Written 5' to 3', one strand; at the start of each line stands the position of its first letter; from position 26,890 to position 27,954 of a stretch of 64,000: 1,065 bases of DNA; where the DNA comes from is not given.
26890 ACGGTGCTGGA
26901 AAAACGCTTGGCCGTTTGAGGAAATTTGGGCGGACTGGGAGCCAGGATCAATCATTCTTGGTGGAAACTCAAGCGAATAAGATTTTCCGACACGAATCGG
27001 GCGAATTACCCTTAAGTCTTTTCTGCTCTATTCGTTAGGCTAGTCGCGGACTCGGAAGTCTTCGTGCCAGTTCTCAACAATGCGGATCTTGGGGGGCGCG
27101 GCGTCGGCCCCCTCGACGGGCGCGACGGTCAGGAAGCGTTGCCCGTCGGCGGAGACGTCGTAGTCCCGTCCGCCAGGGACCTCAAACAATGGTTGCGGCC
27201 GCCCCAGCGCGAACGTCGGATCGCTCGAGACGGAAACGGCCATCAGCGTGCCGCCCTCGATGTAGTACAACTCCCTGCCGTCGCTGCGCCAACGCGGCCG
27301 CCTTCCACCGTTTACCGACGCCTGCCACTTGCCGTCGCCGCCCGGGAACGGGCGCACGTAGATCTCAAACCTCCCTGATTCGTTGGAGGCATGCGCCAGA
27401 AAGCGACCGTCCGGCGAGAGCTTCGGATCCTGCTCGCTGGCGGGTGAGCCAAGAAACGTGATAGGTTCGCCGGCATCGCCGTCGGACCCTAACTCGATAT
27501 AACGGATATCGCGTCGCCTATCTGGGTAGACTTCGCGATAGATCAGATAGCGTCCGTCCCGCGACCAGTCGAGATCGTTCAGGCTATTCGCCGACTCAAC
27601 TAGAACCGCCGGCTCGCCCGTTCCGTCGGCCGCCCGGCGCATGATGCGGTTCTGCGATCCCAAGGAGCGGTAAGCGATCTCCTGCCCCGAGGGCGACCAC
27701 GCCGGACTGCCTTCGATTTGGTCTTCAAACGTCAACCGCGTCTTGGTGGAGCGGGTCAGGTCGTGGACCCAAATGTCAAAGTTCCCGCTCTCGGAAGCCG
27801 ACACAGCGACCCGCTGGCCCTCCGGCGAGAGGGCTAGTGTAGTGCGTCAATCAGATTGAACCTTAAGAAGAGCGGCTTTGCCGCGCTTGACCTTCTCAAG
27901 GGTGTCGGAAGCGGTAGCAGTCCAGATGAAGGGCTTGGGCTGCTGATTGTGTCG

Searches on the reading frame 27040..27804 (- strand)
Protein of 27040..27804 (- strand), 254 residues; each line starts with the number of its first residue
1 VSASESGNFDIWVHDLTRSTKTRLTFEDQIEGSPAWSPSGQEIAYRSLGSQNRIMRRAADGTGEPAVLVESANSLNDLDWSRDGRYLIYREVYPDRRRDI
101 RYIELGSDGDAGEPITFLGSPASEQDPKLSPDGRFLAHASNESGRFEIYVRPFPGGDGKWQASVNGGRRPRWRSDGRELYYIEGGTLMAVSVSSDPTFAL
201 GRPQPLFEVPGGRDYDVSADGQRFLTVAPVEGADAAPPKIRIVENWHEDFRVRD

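Call 50: search_protein_families(library=pfam, proteins=[window:27040-27804:-], max_evalue=0.00001)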
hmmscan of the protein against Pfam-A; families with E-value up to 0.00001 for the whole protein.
window:27040-27804:- (254 aa): 1 family
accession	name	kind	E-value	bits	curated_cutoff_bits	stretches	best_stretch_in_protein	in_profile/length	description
PF07676.18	PD40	-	5e-14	52.3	20.9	0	22-47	2-27/38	WD40-like Beta Propeller Repeat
